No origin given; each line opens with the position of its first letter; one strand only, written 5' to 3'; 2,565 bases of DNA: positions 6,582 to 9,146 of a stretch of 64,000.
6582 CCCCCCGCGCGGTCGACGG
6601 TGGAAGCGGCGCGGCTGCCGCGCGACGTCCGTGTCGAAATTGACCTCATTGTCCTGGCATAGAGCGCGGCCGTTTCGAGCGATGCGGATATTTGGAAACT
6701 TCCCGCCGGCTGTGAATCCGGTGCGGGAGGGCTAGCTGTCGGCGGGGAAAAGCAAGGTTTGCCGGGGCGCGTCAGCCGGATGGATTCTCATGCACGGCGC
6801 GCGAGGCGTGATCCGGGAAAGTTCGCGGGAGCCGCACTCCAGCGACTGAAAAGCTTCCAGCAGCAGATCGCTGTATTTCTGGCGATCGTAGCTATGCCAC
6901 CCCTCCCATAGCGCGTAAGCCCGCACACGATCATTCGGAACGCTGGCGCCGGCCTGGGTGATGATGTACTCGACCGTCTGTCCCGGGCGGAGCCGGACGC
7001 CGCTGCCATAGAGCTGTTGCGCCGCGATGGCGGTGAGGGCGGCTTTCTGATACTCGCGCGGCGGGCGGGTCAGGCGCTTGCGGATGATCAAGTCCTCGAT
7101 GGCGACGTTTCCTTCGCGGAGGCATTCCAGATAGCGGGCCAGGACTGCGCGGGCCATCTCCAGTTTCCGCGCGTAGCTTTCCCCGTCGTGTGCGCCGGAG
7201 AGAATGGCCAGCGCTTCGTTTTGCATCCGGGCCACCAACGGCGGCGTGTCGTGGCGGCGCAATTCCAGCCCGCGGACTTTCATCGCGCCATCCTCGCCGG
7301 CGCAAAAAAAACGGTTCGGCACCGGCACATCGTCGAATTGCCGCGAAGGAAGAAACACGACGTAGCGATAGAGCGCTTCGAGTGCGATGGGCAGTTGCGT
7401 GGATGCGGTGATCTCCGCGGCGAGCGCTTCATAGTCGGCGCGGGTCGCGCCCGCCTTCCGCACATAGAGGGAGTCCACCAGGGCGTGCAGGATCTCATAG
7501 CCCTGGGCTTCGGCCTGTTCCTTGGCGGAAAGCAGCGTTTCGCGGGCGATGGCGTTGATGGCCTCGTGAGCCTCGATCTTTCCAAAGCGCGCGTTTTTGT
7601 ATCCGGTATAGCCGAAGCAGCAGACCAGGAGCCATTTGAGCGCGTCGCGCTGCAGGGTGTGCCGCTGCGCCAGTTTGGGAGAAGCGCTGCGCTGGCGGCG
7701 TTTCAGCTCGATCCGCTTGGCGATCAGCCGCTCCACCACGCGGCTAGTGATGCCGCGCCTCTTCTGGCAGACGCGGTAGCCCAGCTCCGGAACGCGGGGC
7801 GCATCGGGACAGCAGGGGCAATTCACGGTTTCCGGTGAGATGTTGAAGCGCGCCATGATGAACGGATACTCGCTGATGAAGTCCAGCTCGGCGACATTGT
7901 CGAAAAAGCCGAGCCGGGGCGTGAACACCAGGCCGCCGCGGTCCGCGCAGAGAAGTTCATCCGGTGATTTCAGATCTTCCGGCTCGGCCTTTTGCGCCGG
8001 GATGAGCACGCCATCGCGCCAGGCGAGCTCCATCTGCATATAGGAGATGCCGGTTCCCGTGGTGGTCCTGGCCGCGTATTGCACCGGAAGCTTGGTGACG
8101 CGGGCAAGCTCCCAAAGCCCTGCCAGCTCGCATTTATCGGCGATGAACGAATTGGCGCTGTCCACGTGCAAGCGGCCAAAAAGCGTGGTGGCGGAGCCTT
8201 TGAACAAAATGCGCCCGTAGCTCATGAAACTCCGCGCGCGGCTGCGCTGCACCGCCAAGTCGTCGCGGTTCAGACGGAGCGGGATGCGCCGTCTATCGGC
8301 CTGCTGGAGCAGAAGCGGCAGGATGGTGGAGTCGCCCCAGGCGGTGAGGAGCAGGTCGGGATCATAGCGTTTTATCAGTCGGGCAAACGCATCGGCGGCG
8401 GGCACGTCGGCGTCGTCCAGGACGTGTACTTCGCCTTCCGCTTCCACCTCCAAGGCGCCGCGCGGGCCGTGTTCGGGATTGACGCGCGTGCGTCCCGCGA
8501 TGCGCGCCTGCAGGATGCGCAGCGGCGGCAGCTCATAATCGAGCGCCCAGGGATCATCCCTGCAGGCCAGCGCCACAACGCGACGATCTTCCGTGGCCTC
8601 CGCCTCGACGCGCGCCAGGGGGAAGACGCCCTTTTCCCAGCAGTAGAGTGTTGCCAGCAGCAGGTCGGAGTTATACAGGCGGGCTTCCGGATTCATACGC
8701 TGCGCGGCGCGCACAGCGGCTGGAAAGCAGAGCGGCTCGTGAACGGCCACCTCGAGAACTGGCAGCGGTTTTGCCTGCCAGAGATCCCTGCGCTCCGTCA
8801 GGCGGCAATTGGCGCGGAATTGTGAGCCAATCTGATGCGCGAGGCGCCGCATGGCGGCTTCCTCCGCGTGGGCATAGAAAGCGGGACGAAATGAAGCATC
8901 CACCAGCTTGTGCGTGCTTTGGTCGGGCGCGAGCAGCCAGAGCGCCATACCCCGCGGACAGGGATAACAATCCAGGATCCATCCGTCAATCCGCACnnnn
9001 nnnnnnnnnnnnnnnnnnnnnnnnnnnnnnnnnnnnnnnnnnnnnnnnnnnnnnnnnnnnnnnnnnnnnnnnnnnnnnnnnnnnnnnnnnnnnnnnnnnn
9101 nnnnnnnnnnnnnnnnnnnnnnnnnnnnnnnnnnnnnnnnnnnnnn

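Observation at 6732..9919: Three-gene operon: degenerate RecA-fold protein, an 88-aa protein and a divergent family-B DNA polymerase - candidate PolB-based mutasome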

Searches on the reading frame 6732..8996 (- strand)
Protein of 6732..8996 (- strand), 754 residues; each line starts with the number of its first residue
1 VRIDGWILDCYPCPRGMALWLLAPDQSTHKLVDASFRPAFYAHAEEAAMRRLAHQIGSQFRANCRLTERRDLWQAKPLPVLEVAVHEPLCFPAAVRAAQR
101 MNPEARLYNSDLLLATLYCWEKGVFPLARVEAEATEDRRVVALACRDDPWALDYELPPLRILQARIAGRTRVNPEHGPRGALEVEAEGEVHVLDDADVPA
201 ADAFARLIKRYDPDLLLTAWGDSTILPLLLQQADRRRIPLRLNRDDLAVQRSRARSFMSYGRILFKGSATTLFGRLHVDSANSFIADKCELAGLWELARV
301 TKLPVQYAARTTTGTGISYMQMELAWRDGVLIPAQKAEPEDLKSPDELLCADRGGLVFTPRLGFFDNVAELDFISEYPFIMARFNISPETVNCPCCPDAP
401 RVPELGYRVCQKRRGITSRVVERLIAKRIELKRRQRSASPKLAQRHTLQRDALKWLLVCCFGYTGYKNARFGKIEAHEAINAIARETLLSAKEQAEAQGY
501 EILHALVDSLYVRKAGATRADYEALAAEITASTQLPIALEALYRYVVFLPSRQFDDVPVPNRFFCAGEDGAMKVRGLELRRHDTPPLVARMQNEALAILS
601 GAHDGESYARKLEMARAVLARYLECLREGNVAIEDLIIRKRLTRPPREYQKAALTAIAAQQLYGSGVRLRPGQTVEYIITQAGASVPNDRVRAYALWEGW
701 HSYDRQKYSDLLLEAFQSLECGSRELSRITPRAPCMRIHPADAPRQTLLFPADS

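Call 5: search_protein_families(library=pfam, proteins=[window:6732-8996:-], max_evalue=1)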
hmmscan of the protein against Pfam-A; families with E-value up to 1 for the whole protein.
window:6732-8996:- (754 aa): 1 family
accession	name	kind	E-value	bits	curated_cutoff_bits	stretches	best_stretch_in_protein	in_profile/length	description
PF00136.26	DNA_pol_B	-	1.4e-23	83.9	23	1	315-685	13-413/453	DNA polymerase family B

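Call 6: search_protein_families(library=ncbifam, proteins=[window:6732-8996:-], max_evalue=1)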
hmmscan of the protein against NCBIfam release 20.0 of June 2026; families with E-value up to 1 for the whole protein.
window:6732-8996:- (754 aa): 9 families
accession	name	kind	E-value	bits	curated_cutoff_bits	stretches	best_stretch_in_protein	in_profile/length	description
NF004416.0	PRK05761.1-2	equivalog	3e-114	382.8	516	1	6-719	2-645/665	type B DNA-directed DNA polymerase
NF004418.0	PRK05761.1-4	subfamily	2.2e-101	340.2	692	1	104-719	108-689/717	type B DNA-directed DNA polymerase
NF004417.0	PRK05761.1-3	equivalog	1.7e-42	145.4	780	1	297-684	426-811/858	DNA-directed DNA polymerase I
NF004419.0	PRK05761.1-5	equivalog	1.4e-35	122.6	1285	1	297-684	493-880/932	DNA-directed DNA polymerase I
TIGR00592.1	pol2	superfamily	1.2e-28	99.7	239.95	1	353-696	801-1145/1176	DNA polymerase (pol2)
NF004415.0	PRK05761.1-1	equivalog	1.6e-20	72.6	1289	1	353-682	495-822/883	DNA-directed DNA polymerase I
NF004421.0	PRK05762.1-2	equivalog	3.3e-19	68.7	570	1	350-686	409-751/795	DNA polymerase II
NF004420.0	PRK05762.1-1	equivalog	3.2e-13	49.2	1435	1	351-663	398-709/783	DNA polymerase II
NF004422.0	PRK05762.1-4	equivalog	1.5e-12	46.8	1103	1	351-684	402-743/789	DNA polymerase II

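Call 7: search_protein_families(library=padloc, proteins=[window:6732-8996:-], max_evalue=1)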
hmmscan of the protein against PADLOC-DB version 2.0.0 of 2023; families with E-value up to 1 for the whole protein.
window:6732-8996:- (754 aa): 1 family
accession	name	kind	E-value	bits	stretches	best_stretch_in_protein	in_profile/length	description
PDLC03707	HEase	-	6.8e-22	74.4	2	460-708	1390-1629/1671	homing endonuclease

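Call 14: find_homologous_proteins(query=window:6732-8996:-, max_evalue=1e-10)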
Query window:6732-8996:- (754 aa): 2638 proteins with E <= 1e-10 among 8000 candidates; the best 120 are listed.
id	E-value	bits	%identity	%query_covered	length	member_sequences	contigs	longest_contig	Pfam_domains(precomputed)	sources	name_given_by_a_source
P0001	0.0e+0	1674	100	98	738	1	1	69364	PF00136.27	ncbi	-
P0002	0.0e+0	1324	78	97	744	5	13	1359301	PF00136.27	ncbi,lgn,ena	ncbi:MAG: DNA polymerase domain-containing protein [Candidatus Acidiferrales bacterium]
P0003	0.0e+0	1230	73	95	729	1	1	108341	PF00136.27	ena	-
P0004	0.0e+0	1230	73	95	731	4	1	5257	PF00136.27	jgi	-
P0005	0.0e+0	1226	74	95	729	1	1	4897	PF00136.27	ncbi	ncbi:MAG: DNA polymerase domain-containing protein [Candidatus Acidiferrales bacterium]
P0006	0.0e+0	1225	72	97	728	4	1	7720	PF00136.27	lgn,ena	-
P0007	0.0e+0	1223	74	95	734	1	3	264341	PF00136.27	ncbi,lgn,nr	ncbi:MAG TPA: DNA polymerase domain-containing protein [Candidatus Acidoferrales bacterium]|nr:DNA p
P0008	0.0e+0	1215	72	95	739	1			PF00136.27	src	-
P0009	0.0e+0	1215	74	95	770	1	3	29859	PF00136.27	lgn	-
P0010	0.0e+0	1212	74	95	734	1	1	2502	PF00136.27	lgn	-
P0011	0.0e+0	1209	73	95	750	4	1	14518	PF00136.27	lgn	-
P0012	0.0e+0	1209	71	96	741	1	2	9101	PF00136.27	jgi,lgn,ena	-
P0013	0.0e+0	1207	72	95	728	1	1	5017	PF00136.27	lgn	-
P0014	0.0e+0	1207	73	95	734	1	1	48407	PF00136.27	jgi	jgi:DNA polymerase elongation subunit (family B)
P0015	0.0e+0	1205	72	95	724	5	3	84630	PF00136.27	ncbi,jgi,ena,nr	ncbi:MAG TPA: DNA polymerase domain-containing protein [Candidatus Acidoferrum sp.]|nr:DNA polymeras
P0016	0.0e+0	1204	73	93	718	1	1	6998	PF00136.27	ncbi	-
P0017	0.0e+0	1189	74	93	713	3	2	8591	PF00136.27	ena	-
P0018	0.0e+0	1188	71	95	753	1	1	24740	PF00136.27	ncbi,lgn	-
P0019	0.0e+0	1188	72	94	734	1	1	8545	PF00136.27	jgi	jgi:DNA polymerase-2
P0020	0.0e+0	1187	70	95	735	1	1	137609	PF00136.27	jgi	jgi:DNA polymerase elongation subunit (family B)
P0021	0.0e+0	1185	75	94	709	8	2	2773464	PF00136.27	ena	-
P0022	0.0e+0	1185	72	95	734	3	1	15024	PF00136.27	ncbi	-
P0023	0.0e+0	1185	70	95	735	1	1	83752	PF00136.27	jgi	jgi:DNA polymerase elongation subunit (family B)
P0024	0.0e+0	1183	73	93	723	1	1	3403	PF00136.27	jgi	jgi:DNA polymerase elongation subunit (family B)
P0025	0.0e+0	1182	72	94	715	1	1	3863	PF00136.27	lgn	-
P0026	0.0e+0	1182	72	93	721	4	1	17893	PF00136.27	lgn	-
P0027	0.0e+0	1179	73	93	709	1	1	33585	PF00136.27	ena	-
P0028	0.0e+0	1176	73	93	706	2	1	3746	PF00136.27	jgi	jgi:DNA polymerase elongation subunit (family B)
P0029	0.0e+0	1176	72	93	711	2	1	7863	PF00136.27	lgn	-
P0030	0.0e+0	1175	72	94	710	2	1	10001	PF00136.27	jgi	jgi:DNA polymerase II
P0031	0.0e+0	1172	71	93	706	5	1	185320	PF00136.27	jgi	jgi:DNA polymerase II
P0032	0.0e+0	1170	72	93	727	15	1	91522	PF00136.27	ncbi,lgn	-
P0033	0.0e+0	1168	71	93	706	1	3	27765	PF00136.27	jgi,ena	-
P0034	0.0e+0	1162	71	93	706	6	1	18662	PF00136.27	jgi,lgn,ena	-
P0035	0.0e+0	1159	70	93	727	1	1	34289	PF00136.27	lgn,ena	-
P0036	0.0e+0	1157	71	93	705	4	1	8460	PF00136.27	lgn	-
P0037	0.0e+0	1156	73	93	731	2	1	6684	PF00136.27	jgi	jgi:DNA polymerase II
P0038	0.0e+0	1150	71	96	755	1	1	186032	PF00136.27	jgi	jgi:DNA polymerase-2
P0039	0.0e+0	1150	70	93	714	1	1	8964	PF00136.27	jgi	-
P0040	0.0e+0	1147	70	95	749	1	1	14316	PF00136.27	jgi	jgi:DNA polymerase-2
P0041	0.0e+0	1142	69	93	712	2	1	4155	PF00136.27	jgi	jgi:DNA polymerase elongation subunit (family B)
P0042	0.0e+0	1137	69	94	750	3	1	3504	PF00136.27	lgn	-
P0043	0.0e+0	1137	71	98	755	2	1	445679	PF00136.27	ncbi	-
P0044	0.0e+0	1133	70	95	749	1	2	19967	PF00136.27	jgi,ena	jgi:DNA polymerase-2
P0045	0.0e+0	1132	71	96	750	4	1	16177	PF00136.27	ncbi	-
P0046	0.0e+0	1128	70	93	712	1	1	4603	PF00136.27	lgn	-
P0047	0.0e+0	1128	75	86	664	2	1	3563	PF00136.27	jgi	-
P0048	0.0e+0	1126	69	96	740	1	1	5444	PF00136.27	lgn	-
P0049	0.0e+0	1124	71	94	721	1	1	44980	PF00136.27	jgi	jgi:DNA polymerase-2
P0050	0.0e+0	1124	70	93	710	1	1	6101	PF00136.27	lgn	-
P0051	0.0e+0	1124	69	97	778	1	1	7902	PF00136.27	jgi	jgi:DNA polymerase-2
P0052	0.0e+0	1123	71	95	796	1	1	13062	PF00136.27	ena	-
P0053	0.0e+0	1121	67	96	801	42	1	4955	PF00136.27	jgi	-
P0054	0.0e+0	1121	70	95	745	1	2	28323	PF00136.27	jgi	-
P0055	0.0e+0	1120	70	95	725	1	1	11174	PF00136.27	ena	-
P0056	0.0e+0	1119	70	96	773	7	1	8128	PF00136.27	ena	-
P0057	0.0e+0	1118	70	95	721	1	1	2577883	PF00136.27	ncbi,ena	-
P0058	0.0e+0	1117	68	95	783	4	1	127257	PF00136.27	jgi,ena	jgi:DNA polymerase-2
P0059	0.0e+0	1117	69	95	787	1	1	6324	PF00136.27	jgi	jgi:DNA polymerase II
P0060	0.0e+0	1115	67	97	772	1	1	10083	PF00136.27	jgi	jgi:DNA polymerase-2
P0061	0.0e+0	1113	68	95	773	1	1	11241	PF00136.27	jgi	jgi:DNA polymerase II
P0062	0.0e+0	1112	68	96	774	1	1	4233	PF00136.27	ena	-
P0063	0.0e+0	1112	69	95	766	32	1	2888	PF00136.27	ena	-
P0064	0.0e+0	1112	67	57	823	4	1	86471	PF00136.27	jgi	jgi:DNA polymerase elongation subunit (family B)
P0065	0.0e+0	1110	71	93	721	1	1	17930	PF00136.27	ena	-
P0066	0.0e+0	1108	67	95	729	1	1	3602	PF00136.27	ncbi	-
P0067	0.0e+0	1108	68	95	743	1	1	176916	PF00136.27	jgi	jgi:DNA polymerase II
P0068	0.0e+0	1107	70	95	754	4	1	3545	PF00136.27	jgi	-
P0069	0.0e+0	1105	70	94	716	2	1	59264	PF00136.27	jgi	jgi:DNA polymerase-2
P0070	0.0e+0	1105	71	93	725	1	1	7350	PF00136.27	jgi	jgi:DNA polymerase II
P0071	0.0e+0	1104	68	95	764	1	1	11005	PF00136.27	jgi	jgi:DNA polymerase-2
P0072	0.0e+0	1103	74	86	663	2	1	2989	PF00136.27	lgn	-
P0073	0.0e+0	1101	68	97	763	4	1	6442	PF00136.27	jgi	-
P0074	0.0e+0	1099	70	93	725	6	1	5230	PF00136.27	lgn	-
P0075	0.0e+0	1097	69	96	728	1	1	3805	PF00136.27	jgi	jgi:DNA polymerase-2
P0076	0.0e+0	1097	70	94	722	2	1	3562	PF00136.27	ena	-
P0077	0.0e+0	1096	69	93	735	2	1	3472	PF00136.27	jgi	-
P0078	0.0e+0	1096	70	93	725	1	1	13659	PF00136.27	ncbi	-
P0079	0.0e+0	1096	67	95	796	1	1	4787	PF00136.27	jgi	jgi:DNA polymerase-2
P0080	0.0e+0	1096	69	96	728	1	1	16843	PF00136.27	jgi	jgi:DNA polymerase-2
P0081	0.0e+0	1096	71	94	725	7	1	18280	PF00136.27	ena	-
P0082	0.0e+0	1095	68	95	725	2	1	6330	PF00136.27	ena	-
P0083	0.0e+0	1095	69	95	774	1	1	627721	PF00136.27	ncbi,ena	-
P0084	0.0e+0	1094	68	95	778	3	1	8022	PF00136.27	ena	-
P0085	0.0e+0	1094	69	96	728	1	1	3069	PF00136.27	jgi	jgi:DNA polymerase-2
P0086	0.0e+0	1094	69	96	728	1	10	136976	PF00136.27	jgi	jgi:DNA polymerase-2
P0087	0.0e+0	1093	67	95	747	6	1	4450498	PF00136.27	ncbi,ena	-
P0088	0.0e+0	1093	68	94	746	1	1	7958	PF00136.27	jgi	jgi:DNA polymerase-2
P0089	0.0e+0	1092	67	95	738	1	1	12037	PF00136.27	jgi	jgi:DNA polymerase-2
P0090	0.0e+0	1091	69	96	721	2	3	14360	PF00136.27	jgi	jgi:DNA polymerase-2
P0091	0.0e+0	1090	69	95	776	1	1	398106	PF00136.27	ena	-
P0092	0.0e+0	1089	69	96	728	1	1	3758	PF00136.27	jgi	jgi:DNA polymerase-2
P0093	0.0e+0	1089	69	96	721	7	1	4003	PF00136.27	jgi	-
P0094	0.0e+0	1089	70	93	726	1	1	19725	PF00136.27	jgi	jgi:DNA polymerase II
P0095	0.0e+0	1088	68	95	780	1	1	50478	PF00136.27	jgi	jgi:DNA polymerase II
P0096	0.0e+0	1088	67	95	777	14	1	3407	PF00136.27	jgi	jgi:DNA polymerase II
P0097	0.0e+0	1088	67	93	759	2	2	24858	PF00136.27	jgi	jgi:DNA polymerase-2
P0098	0.0e+0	1087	66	96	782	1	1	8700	PF00136.27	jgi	jgi:DNA polymerase II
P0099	0.0e+0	1087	70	93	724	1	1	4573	PF00136.27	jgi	jgi:DNA polymerase-2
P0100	0.0e+0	1087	70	93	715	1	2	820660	PF00136.27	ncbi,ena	-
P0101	0.0e+0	1086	66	97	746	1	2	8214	PF00136.27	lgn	-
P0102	0.0e+0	1086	70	93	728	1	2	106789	PF00136.27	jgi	jgi:DNA polymerase II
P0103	0.0e+0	1086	68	95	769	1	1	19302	PF00136.27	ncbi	-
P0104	0.0e+0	1086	70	93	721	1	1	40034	PF00136.27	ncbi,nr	ncbi:MAG: hypothetical protein LAN18_13660 [Acidobacteriia bacterium]|nr:hypothetical protein [Terri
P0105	0.0e+0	1086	67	94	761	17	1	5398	PF00136.27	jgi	jgi:DNA polymerase-2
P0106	0.0e+0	1085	65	95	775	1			PF00136.27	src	-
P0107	0.0e+0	1085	65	97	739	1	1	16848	PF00136.27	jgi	jgi:DNA polymerase II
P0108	0.0e+0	1085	66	98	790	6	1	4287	PF00136.27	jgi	-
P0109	0.0e+0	1085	70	93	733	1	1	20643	PF00136.27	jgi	jgi:DNA polymerase II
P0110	0.0e+0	1083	66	95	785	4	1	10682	PF00136.27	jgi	jgi:DNA polymerase-2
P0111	0.0e+0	1083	69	93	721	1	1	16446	PF00136.27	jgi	jgi:DNA polymerase-2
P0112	0.0e+0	1083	66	95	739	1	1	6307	PF00136.27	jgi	jgi:DNA polymerase II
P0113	0.0e+0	1082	66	95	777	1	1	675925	PF00136.27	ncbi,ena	-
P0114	0.0e+0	1082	68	93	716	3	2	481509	PF00136.27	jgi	jgi:DNA polymerase-2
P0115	0.0e+0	1082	68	93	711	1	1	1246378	PF00136.27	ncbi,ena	-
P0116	0.0e+0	1081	71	90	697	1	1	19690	PF00136.27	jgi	jgi:DNA polymerase II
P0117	0.0e+0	1081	68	93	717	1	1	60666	PF00136.27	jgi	jgi:DNA polymerase-2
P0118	0.0e+0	1080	66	95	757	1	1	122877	PF00136.27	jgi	jgi:DNA polymerase II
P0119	0.0e+0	1080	65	57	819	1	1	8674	PF00136.27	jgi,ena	jgi:DNA polymerase elongation subunit (family B)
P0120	0.0e+0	1079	66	95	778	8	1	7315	PF00136.27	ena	-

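Call 15: find_encoding_contigs(protein=P0001, flank=6000, max_places=3)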
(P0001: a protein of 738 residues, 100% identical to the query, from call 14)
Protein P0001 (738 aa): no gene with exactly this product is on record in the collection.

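Call 16: find_encoding_contigs(protein=P0002, flank=6000, max_places=4)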
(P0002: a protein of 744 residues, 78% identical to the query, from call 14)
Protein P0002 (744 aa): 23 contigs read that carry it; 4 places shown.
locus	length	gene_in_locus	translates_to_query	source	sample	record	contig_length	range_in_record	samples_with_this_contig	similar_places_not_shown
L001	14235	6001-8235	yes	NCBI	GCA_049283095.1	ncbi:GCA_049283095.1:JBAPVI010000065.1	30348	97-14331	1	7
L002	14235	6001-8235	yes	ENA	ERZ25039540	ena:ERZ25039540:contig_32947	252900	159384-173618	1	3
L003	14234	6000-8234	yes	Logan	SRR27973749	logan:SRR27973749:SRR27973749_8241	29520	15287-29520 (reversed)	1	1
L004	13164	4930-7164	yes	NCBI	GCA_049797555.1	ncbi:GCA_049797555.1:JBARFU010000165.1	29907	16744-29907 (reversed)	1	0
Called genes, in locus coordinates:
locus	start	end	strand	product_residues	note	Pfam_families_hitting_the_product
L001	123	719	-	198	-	PF00072:Response_reg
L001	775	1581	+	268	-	-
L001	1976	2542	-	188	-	-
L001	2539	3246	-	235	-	-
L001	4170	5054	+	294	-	PF01904:DUF72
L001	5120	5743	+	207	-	-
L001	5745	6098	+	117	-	PF26485:DUF8156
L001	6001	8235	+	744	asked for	PF00136:DNA_pol_B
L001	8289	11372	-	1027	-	PF00873:ACR_tran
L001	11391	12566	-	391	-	PF25973:BSH_CzcB, PF25881:HH_YBHG (weak), PF25893:HH_CzcB (weak), PF25954:Beta-barrel_RND_2, PF25967:RND-MFP_C (weak), PF25975:CzcB_C, PF25989:YknX_C (weak)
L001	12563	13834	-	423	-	PF02321:OEP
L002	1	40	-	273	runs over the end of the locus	PF00990:GGDEF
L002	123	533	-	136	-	PF00072:Response_reg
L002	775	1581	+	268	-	-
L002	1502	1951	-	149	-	-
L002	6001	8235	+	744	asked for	PF00136:DNA_pol_B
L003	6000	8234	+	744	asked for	PF00136:DNA_pol_B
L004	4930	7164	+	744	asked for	PF00136:DNA_pol_B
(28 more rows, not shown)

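Call 19: find_related_loci(query=window:6732-8996:-, collection=genome_contigs, flank=6000)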
Query window:6732-8996:- (754 aa) in genome_contigs; peptide patterns used: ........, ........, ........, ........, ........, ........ (x = any residue, [..] = any of these).
427 stretches matched a pattern; 387 encode a relative of the query (tblastn E <= 1e-3); the best 80 are kept; 80 distinct loci.
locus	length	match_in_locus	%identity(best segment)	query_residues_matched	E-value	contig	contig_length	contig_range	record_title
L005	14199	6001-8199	78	1-734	0e+0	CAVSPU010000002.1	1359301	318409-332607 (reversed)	MAG: uncultured Acidobacteriota bacterium isolate MFD03044.bin.1.2 genome assembly, contig: contig_32811, whole genome s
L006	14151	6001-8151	74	1-716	0e+0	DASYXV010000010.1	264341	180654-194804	MAG TPA_asm: Candidatus Acidiferrales bacterium isolate SMAG_U6317 k141_198541, whole genome shotgun sequence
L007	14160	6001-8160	72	1-720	0e+0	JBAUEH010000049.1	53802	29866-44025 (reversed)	MAG: Candidatus Acidiferrales bacterium isolate MFD10743_ilm_asm_bin16 k127_296367, whole genome shotgun sequence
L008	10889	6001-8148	72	1-716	0e+0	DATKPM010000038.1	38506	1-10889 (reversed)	MAG TPA_asm: Candidatus Acidoferrum sp. isolate SMAG_U14791 k141_1338710, whole genome shotgun sequence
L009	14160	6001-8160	75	1-719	0e+0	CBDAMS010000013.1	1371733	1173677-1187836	MAG: Candidatus Acidiferrales bacterium isolate a70a2755-dd1d-4f16-90d9-e3fc57cd5574 genome assembly, contig: contig_13,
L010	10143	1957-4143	72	1-727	0e+0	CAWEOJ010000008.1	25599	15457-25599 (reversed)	MAG: uncultured Acidobacteriota bacterium isolate MFD02248.bin.1.112 genome assembly, contig: contig_65329, whole genome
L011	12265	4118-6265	71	1-716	0e+0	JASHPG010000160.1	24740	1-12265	MAG: Candidatus Acidiferrales bacterium isolate JOPF043 JOPF_N10C_contig_141754, whole genome shotgun sequence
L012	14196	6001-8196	70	2-734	0e+0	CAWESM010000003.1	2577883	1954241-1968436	MAG: Terriglobia bacterium isolate MFD03346.bin.2.72 genome assembly, contig: contig_26074, whole genome shotgun sequenc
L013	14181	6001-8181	70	3-725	0e+0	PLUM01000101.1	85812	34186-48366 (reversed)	MAG: Acidobacteria bacterium isolate palsa_360 73.20120700_P3D.97_contig_66698, whole genome shotgun sequence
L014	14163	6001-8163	68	1-720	0e+0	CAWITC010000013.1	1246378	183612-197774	MAG: uncultured Acidobacteriota bacterium isolate MFD09222.bin.1.238 genome assembly, contig: contig_78360, whole genome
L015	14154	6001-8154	70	3-719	0e+0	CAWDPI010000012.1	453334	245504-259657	MAG: uncultured Acidobacteriota bacterium isolate MFD09222.bin.2.76 genome assembly, contig: contig_50542, whole genome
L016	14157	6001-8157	70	2-719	0e+0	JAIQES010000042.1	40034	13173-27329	MAG: Terriglobia bacterium isolate SRVP_13 SR-VP_26_10_2019_1_100cm_scaffold_739, whole genome shotgun sequence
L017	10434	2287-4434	69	3-717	0e+0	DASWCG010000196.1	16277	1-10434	MAG TPA_asm: Candidatus Acidiferrales bacterium isolate SMAG_U2703 k141_2684735, whole genome shotgun sequence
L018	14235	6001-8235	65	1-736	0e+0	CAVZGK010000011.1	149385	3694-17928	MAG: uncultured Acidobacteriota bacterium isolate MFD05513.bin.2.42 genome assembly, contig: contig_58177, whole genome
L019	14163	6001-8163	67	1-720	0e+0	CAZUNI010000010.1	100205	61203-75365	MAG TPA_asm: uncultured Acidobacteriaceae bacterium isolate binchicken_co54_287 genome assembly, contig: NODE_262_length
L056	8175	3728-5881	65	1-717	0e+0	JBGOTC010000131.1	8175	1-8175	MAG: Terriglobia bacterium isolate OBJ_0618_7090110_171 k141_2636129_length_8175_cov_9.0000, whole genome shotgun sequen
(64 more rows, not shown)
